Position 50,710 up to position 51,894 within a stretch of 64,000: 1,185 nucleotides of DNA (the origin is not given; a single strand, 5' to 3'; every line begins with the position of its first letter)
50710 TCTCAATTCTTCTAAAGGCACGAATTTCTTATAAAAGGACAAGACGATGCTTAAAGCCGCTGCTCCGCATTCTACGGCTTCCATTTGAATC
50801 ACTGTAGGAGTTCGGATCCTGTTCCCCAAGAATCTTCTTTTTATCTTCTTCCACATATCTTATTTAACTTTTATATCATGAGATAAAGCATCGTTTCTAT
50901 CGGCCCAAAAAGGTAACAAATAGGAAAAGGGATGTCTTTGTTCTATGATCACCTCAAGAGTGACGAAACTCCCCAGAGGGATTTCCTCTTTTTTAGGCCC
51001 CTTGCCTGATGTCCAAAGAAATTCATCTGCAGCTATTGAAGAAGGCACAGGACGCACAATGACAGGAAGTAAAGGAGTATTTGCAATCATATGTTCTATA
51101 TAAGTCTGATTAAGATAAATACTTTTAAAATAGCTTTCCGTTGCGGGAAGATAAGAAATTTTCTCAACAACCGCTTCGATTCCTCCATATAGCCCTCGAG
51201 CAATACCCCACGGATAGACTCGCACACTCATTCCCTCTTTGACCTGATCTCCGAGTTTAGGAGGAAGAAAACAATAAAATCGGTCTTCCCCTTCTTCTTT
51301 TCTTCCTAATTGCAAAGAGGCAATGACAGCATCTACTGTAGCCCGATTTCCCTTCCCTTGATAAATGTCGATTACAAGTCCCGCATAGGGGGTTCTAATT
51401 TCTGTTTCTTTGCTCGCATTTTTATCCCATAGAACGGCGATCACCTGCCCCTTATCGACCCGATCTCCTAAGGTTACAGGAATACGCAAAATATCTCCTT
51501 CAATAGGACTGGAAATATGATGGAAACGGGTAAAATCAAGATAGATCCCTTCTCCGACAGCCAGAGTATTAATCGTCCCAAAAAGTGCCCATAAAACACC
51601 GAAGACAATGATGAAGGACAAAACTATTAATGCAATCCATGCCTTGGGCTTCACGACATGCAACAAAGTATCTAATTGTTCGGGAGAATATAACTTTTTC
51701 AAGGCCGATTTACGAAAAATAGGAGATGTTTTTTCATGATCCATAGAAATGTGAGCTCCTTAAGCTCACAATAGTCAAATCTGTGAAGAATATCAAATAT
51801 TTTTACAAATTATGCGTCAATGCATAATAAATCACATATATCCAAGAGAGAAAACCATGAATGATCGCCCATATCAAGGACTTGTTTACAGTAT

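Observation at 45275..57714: A TetR/TolC/MFP/RND pump and an NHLP-type C39 bacteriocin exporter fused in one 12.4 kb gene string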

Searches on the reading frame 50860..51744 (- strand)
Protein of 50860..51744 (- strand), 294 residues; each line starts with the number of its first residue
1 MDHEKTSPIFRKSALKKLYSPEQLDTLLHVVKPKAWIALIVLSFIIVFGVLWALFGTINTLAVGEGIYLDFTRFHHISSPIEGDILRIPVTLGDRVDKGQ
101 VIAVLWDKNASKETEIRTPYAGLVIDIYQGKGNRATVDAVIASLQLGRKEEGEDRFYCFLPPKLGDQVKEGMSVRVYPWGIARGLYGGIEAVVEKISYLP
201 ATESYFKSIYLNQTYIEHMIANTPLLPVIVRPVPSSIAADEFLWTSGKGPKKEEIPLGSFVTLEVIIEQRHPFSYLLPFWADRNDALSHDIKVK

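Call 4: search_protein_families(library=ncbifam, proteins=[window:50860-51744:-], max_evalue=0.01)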
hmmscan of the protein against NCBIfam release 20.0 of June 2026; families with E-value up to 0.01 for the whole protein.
window:50860-51744:- (294 aa): 14 families
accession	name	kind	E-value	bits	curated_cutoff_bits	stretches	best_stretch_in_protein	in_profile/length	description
TIGR03794.1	NHLM_micro_HlyD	equivalog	1.9e-43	149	156.2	2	17-109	1-93/421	NHLP bacteriocin system secretion protein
TIGR01843.1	type_I_hlyD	subfamily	1.9e-09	37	208.65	1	33-115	2-84/422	HlyD family type I secretion periplasmic adaptor subunit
NF006761.0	PRK09282.1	domain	2e-06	26.6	402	1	73-144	520-589/591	pyruvate carboxylase subunit B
TIGR01108.1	oadA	equivalog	5.1e-06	25.2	756.5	1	75-140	518-581/582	sodium-extruding oxaloacetate decarboxylase subunit alpha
NF010643.0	PRK14040.1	subfamily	8.8e-06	24.4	892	1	75-144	527-594/595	oxaloacetate decarboxylase subunit alpha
NF010645.0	PRK14042.1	equivalog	5.4e-05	22.1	1182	1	77-141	528-590/596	pyruvate carboxylase subunit B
NF004173.0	PRK05641.1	equivalog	0.0001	22.9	199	1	77-138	87-144/153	putative acetyl-CoA carboxylase biotin carboxyl carrier protein subunit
NF008814.0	PRK11854.1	equivalog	0.00031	19.3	722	1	82-146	118-180/637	pyruvate dehydrogenase complex dihydrolipoyllysine-residue acetyltransferase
TIGR01235.1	pyruv_carbox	equivalog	0.00044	17.8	1114.45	1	74-141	1074-1139/1143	pyruvate carboxylase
NF009554.0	PRK12999.1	equivalog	0.00074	17.4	965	1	74-140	1077-1141/1147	pyruvate carboxylase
TIGR00998.1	8a0101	subfamily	0.0011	18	390.8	1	34-114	2-82/334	EmrA/EmrK family multidrug efflux transporter periplasmic adaptor subunit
NF005117.0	PRK06549.1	equivalog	0.0028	18.3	159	1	76-133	63-118/130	acetyl-CoA carboxylase biotin carboxyl carrier protein subunit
TIGR01730.1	RND_mfp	subfamily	0.0034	16.4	94.9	0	77-108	29-60/322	efflux RND transporter periplasmic adaptor subunit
TIGR02712.1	urea_carbox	equivalog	0.0037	15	1303.85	1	75-141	1133-1197/1201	urea carboxylase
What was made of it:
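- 50860..51744 (-): NHLP-type HlyD-like adaptor lacking the coiled-coil hairpin (294 aa). TIGR03794 scores 149 bits in two stretches against a cutoff of 156.2 (call 4).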

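Call 5: search_protein_families(library=pfam, proteins=[window:50860-51744:-], max_evalue=0.01)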
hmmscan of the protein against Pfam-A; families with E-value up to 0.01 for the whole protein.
window:50860-51744:- (294 aa): 3 families
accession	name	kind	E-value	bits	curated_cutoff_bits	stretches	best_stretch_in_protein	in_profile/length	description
PF00364.28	Biotin_lipoyl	-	1.3e-05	25.4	22.1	1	77-144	3-73/73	Biotin-requiring enzyme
PF13533.13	Biotin_lipoyl_2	-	4.9e-05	23.5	29.8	1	77-105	3-31/32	Biotin-lipoyl like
PF13437.12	HlyD_3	-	0.0079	17.4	22.2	0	77-137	2-59/106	HlyD family secretion protein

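Call 10: find_homologous_proteins(query=window:50860-51744:-, max_evalue=0.00001)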
Query window:50860-51744:- (294 aa): 56 proteins with E <= 0.00001 among 1531 candidates.
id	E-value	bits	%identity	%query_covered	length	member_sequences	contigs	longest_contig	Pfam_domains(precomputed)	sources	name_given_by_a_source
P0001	8.4e-195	664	100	100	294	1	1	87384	PF25973.1,PF00364.29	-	-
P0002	8.8e-121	421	64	95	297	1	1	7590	PF25973.1,PF00364.29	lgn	-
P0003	2.8e-92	327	50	97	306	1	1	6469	-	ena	-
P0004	7.8e-92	326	51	92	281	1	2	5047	PF25973.1,PF00364.29,PF25917.1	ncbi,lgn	ncbi:MAG: biotin/lipoyl-containing protein [Chlamydiota bacterium]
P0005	1.2e-87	312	51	94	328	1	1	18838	PF25973.1,PF00364.29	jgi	jgi:biotin carboxyl carrier protein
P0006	7.0e-87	310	52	91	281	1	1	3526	PF25917.1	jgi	jgi:hypothetical protein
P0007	7.9e-83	296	47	95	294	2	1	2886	PF25973.1,PF00364.29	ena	-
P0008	4.9e-75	271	43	95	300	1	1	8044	PF00364.29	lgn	-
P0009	1.0e-73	266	44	92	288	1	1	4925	PF00364.29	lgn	-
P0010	1.7e-72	262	44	95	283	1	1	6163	PF00364.29,PF25917.1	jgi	jgi:hypothetical protein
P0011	1.4e-70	256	41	99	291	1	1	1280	PF00364.29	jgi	jgi:hypothetical protein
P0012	4.2e-70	255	45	95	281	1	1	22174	PF00364.29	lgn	-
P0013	1.9e-69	252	43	95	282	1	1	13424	-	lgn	-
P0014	2.3e-66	242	42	97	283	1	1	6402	PF00364.29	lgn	-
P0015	4.4e-35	140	43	32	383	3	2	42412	PF25973.1,PF25984.1,PF00364.29,PF25919.1,PF25917.1,PF25997.1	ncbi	ncbi:MAG: NHLP bacteriocin system secretion protein [Acidobacteriota bacterium]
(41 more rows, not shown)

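Call 11: find_encoding_contigs(protein=P0005, flank=10000, max_places=3)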
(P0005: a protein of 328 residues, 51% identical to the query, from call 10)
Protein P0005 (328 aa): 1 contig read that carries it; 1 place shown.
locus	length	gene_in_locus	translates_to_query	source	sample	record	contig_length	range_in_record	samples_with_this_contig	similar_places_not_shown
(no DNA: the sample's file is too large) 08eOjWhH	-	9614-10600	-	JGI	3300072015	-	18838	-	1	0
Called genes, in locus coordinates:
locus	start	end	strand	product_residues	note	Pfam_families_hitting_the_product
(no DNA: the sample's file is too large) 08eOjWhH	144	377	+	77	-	-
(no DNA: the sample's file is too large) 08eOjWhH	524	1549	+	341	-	PF03372:Exo_endo_phos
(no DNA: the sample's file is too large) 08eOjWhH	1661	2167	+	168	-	-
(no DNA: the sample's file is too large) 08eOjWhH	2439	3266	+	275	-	PF01149:Fapy_DNA_glyco, PF06831:H2TH, PF06827:zf-FPG_IleRS (weak)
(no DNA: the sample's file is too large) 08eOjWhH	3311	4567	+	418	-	PF00999:Na_H_Exchanger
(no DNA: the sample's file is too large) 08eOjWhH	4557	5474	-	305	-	PF17284:Spermine_synt_N, PF01564:Spermine_synth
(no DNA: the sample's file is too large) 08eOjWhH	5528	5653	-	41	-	-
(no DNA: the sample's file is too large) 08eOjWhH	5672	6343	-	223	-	-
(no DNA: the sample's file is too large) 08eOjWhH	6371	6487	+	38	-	-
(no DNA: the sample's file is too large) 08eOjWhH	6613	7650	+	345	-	-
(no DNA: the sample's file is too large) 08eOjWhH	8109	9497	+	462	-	PF02661:Fic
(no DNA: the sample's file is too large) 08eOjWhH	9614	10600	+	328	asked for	PF00364:Biotin_lipoyl, PF25973:BSH_CzcB (faint)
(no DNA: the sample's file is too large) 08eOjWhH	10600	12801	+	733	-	PF03412:Peptidase_C39, PF00664:ABC_membrane, PF00005:ABC_tran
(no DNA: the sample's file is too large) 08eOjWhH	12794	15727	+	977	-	PF00664:ABC_membrane, PF00005:ABC_tran, PF02463:SMC_N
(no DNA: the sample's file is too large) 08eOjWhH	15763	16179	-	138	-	-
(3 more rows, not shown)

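Call 12: find_encoding_contigs(protein=P0012, flank=10000, max_places=3)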
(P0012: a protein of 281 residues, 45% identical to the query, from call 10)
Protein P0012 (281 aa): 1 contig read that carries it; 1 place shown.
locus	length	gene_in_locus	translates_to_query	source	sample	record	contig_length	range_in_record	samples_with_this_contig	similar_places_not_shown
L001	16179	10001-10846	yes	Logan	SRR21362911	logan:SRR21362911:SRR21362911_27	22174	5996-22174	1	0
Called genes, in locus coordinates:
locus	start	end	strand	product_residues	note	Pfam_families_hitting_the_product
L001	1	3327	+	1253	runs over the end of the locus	PF04563:RNA_pol_Rpb2_1, PF04561:RNA_pol_Rpb2_2, PF04565:RNA_pol_Rpb2_3, PF10385:RNA_pol_Rpb2_45, PF00562:RNA_pol_Rpb2_6, PF04560:RNA_pol_Rpb2_7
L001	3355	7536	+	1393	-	PF04997:RNA_pol_Rpb1_1, PF00623:RNA_pol_Rpb1_2, PF04983:RNA_pol_Rpb1_3, PF05000:RNA_pol_Rpb1_4, PF04998:RNA_pol_Rpb1_5, PF21668:RPOC_hybrid (faint)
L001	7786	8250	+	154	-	PF11789:zf-Nse (faint), PF12678:zf-rbx1 (weak), PF13639:zf-RING_2, PF13920:zf-C3HC4_3, PF13923:zf-C3HC4_2, PF14634:zf-RING_5 (weak), PF00097:zf-C3HC4, PF13445:zf-RING_UBOX, +1 more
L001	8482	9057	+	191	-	-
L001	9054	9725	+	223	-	-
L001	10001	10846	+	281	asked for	PF00364:Biotin_lipoyl (weak)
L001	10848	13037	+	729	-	PF03412:Peptidase_C39, PF12385:Peptidase_C70 (weak), PF00664:ABC_membrane, PF00005:ABC_tran, PF02463:SMC_N (faint)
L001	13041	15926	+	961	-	PF00664:ABC_membrane, PF00005:ABC_tran, PF02463:SMC_N (weak)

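Call 13: find_encoding_contigs(protein=P0013, flank=10000, max_places=3)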
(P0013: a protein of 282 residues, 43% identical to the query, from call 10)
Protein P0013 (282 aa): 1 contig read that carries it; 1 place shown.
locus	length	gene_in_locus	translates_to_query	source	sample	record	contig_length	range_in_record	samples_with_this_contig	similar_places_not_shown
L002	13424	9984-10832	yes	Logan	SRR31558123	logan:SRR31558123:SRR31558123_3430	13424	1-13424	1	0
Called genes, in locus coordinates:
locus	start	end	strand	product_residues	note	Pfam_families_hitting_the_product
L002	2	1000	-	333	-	?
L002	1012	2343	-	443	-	-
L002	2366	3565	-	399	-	-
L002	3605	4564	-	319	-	PF00950:ABC-3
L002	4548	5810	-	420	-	PF00950:ABC-3, PF02742:Fe_dep_repr_C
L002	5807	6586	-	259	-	PF02463:SMC_N (faint), PF00005:ABC_tran, PF13304:AAA_21 (weak)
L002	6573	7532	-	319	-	PF01297:ZnuA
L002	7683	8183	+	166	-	-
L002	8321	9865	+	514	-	PF03219:TLC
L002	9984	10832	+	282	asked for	-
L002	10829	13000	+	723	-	PF03412:Peptidase_C39, PF00664:ABC_membrane, PF00005:ABC_tran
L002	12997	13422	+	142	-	?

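Call 14: find_encoding_contigs(protein=P0002, flank=10000, max_places=3)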
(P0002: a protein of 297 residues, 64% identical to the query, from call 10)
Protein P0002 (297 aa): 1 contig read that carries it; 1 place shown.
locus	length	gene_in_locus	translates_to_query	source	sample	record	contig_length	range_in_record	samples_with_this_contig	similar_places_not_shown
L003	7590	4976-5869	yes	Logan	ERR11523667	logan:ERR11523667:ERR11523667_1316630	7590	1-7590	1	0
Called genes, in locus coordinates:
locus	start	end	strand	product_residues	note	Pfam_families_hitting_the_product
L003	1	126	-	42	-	?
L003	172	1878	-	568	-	PF00575:S1, PF13509:S1_2 (faint), PF21710:Spt6_S1 (faint), PF00575:S1, PF17092:PCB_OB (faint), PF00575:S1, PF00575:S1, PF23459:S1_RRP5 (weak), +1 more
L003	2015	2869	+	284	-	PF00696:AA_kinase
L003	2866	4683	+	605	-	-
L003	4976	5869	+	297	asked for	PF25973:BSH_CzcB (faint), PF00364:Biotin_lipoyl (faint)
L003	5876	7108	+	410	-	PF03412:Peptidase_C39, PF00664:ABC_membrane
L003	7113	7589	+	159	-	?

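Call 15: find_encoding_contigs(protein=P0003, flank=10000, max_places=3)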
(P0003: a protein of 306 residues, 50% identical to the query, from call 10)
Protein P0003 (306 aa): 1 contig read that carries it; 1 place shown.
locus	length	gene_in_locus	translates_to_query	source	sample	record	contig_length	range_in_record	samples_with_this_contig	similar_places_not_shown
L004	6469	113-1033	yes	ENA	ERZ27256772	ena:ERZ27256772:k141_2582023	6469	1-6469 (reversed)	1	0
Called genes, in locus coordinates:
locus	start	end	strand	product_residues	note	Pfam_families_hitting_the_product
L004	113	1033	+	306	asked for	-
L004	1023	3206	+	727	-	PF03412:Peptidase_C39, PF00664:ABC_membrane, PF02463:SMC_N (faint), PF00005:ABC_tran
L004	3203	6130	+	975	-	PF00664:ABC_membrane, PF00005:ABC_tran, PF02463:SMC_N (faint)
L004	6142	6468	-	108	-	?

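Call 16: find_encoding_contigs(protein=P0008, flank=10000, max_places=3)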
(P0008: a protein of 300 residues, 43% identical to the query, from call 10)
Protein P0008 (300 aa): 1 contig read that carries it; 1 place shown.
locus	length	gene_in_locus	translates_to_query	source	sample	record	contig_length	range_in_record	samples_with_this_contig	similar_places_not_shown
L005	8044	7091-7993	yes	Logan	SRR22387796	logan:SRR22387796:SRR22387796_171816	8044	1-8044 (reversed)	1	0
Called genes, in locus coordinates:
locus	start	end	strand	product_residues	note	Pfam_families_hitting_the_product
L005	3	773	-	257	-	?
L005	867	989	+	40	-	-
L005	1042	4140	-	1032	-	PF00873:ACR_tran, PF03176:MMPL (faint)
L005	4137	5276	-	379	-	PF25917:BSH_RND, PF25876:HH_MFP_RND, PF25944:Beta-barrel_RND, PF25967:RND-MFP_C, PF25989:YknX_C (weak)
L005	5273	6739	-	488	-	PF02321:OEP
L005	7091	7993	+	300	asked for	PF00364:Biotin_lipoyl (faint)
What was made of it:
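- A second case of an RND/OMF operon next to a short-adaptor gene exists in L005 (call 16).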

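Call 21: find_related_loci(query=A2, collection=genome_contigs, flank=10000)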
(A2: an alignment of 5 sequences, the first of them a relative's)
Query A2 (294 aa) in genome_contigs; peptide patterns used: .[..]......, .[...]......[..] (x = any residue, [..] = any of these).
209 stretches matched a pattern; 143 encode a relative of the query (tblastn E <= 1e-3); the best 80 are kept; 80 distinct loci.
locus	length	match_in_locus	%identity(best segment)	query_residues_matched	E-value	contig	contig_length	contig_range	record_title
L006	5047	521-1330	51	9-278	2e-94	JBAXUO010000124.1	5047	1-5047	MAG: Chlamydiota bacterium isolate ELA663 MAG663_124, whole genome shotgun sequence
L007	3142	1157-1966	32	7-283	3e-36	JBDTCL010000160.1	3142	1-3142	MAG: Antricoccus sp. isolate cluster2_bin.155 k127_1030683, whole genome shotgun sequence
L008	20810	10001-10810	31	9-278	1e-34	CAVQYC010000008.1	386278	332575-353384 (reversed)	MAG: uncultured delta proteobacterium isolate MFD01828.bin.1.64 genome assembly, contig: contig_26260, whole genome shot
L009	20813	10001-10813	32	6-284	1e-34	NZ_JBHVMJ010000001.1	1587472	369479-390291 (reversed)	Agromyces sp. NPDC057865 NPDC057865_383_G11.ctg-0001, whole genome shotgun sequence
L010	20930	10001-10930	25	6-279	5e-33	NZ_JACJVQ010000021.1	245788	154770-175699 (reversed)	Cohnella thailandensis strain DSM 25241 contig_21, whole genome shotgun sequence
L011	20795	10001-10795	28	6-278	2e-31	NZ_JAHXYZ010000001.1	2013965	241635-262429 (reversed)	Microbacterium sp. EST19A NODE_1_length_2013965_cov_29.0839, whole genome shotgun sequence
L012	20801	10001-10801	29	9-283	2e-30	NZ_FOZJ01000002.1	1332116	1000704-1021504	Microbacterium sp. cf046, whole genome shotgun sequence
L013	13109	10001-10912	25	9-279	2e-30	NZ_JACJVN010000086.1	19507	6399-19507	Cohnella lubricantis strain DSM 103658 contig_88, whole genome shotgun sequence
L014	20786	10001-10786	31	11-278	1e-28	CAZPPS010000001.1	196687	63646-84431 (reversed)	MAG TPA_asm: uncultured bacterium isolate SRP262948_co1_220 genome assembly, contig: NODE_56_length_196687_cov_7.319689,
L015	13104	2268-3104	26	9-290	4e-26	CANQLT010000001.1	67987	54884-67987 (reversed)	MAG: uncultured Monoglobus sp. isolate Lapin-014__bin25 genome assembly, contig: Lapin-014__NODE_257_length_67987_cov_7.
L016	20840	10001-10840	25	1-283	7e-26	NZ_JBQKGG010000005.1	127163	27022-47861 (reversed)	Candidatus Paralachnospira sp. LCP21S3_A2 contig00005, whole genome shotgun sequence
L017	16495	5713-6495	26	9-278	3e-25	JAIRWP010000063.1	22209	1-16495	MAG: Lactobacillales bacterium isolate Gsp477_bin117 k119_670450, whole genome shotgun sequence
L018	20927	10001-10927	25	9-280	1e-24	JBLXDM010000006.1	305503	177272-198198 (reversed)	MAG: Natronincolaceae bacterium isolate ES20-08 S20maxbin_out.024RE.5K@6, whole genome shotgun sequence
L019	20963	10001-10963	25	2-278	8e-25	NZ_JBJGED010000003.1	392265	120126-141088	Paenibacillus sp. HJGM_3 NODE_3_length_392265_cov_56.831999, whole genome shotgun sequence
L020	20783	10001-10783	25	9-278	5e-25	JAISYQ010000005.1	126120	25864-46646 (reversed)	MAG: Streptococcaceae bacterium isolate Nc350_bin42 k119_1879828, whole genome shotgun sequence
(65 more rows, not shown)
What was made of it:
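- Closest known: NHLP/N11P three-gene transport cassette. Different: This is the form seen mostly in single-membrane bacteria in this survey (call 21), yet here it is in a double-membrane, chlamydia-like organism.
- Tried and rejected: A 5-sequence subset worked (call 21).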

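Call 40: predict_structure(alignment_id=A1)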
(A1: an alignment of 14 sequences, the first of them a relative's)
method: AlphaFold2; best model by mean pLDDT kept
length: 294 residues; sequences in the alignment: 14
mean_pLDDT: 77.0   pTM: 0.56
mean pLDDT of the five models: 77.0, 76.4, 75.4, 75.3, 73.1
residues with pLDDT >= 90: 50; 70-90: 177; 50-70: 42; < 50: 25
segments of 3 or more residues with pLDDT < 50: 1-7, 15-19, 286-294
pLDDT, mean of each block of 10 residues (from residue 1): 45 50 52 71 87 78 86 78 89 85 89 90 81 83 72 80 87 91 87 89 76 73 85 79 86 78 86 70 48 36
secondary structure, 60 per line:
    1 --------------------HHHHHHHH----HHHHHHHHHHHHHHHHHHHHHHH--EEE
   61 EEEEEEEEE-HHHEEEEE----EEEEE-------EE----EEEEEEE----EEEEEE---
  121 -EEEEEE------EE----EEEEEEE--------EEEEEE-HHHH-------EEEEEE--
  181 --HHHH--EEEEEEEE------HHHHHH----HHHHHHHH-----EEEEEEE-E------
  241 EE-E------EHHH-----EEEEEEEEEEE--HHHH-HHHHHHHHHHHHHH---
elements in order: H21-28 H33-55 E58-69 E74-78 E83-87 E101-107 E112-117 E122-127 E140-146 E155-160 H162-165 E173-178 H183-186 E189-196 H203-208 H213-220 E226-232 E260-270 H273-276 H278-291
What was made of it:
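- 50860..51744 (-): The AF2 model (pLDDT 77) is a TM helix followed by all-beta domains (call 40).
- On Canonical tripartite type 1 secretion / ABC-type efflux (HlyBD-TolC, MacAB-TolC): The AF2 model has no long helices after the TM segment (call 40).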

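Call 43: fold_search(model_id=the predicted structure, library=pdb)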
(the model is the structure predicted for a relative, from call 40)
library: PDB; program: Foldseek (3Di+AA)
matches with E <= 10: 790; with E <= 0.001: 104
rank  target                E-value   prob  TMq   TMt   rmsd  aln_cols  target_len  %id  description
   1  4kku_B                2.2e-13  1.00  0.41  0.44   5.7       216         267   17  Structure of BesA (Selenomethinone derivative - P212121) (released 2013-07-10)
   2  4kkt_A                2.5e-13  1.00  0.41  0.44   5.4       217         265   16  Crystal Structure of BesA (P21 form) (released 2013-07-10)
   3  4kkt_D                8.5e-13  1.00  0.40  0.43   5.5       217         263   16  Crystal Structure of BesA (P21 form) (released 2013-07-10)
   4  4kku_A                1.0e-12  1.00  0.41  0.44   5.4       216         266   16  Structure of BesA (Selenomethinone derivative - P212121) (released 2013-07-10)
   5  4kks                  1.1e-12  1.00  0.39  0.41   6.0       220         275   16  Crystal Structure of BesA (C2 form) (released 2013-07-10)
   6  4kku_C                1.2e-12  1.00  0.41  0.45   5.3       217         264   16  Structure of BesA (Selenomethinone derivative - P212121) (released 2013-07-10)
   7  4kkt_C                3.0e-12  1.00  0.41  0.45   5.2       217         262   16  Crystal Structure of BesA (P21 form) (released 2013-07-10)
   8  4kkt_B                4.8e-12  1.00  0.40  0.44   5.6       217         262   16  Crystal Structure of BesA (P21 form) (released 2013-07-10)
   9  3fpp_B                1.2e-08  1.00  0.42  0.45   8.9       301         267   10  Crystal structure of E.coli MacA (released 2009-04-28)
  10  3fpp_A                1.5e-08  1.00  0.41  0.45   9.8       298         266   10  Crystal structure of E.coli MacA (released 2009-04-28)
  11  3lnn_B                2.0e-08  1.00  0.38  0.44   6.0       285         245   10  Crystal structure of ZneB from Cupriavidus metallidurans (released 2010-06-30)
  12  4l8j                  2.9e-08  1.00  0.29  0.27   8.9       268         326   12  Crystal structure of a Putative efflux transporter (BACEGG_01895) from Bacteroides eggerthii DSM 20697 at 2.06 A resolut (released 2013-07-03)
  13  1vf7_E                3.2e-08  1.00  0.32  0.36   9.2       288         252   12  Crystal structure of the membrane fusion protein, MexA of the multidrug transporter (released 2004-05-25)
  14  1vf7_C                4.5e-08  1.00  0.32  0.37   9.1       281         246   11  Crystal structure of the membrane fusion protein, MexA of the multidrug transporter (released 2004-05-25)
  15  1vf7_H                4.7e-08  1.00  0.33  0.38   8.7       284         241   12  Crystal structure of the membrane fusion protein, MexA of the multidrug transporter (released 2004-05-25)
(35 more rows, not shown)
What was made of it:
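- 50860..51744 (-): The best PDB fold match is hairpin-less BesA, E 2e-13 (call 43).
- On Canonical tripartite type 1 secretion / ABC-type efflux (HlyBD-TolC, MacAB-TolC): The best fold match is hairpin-less BesA (call 43).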
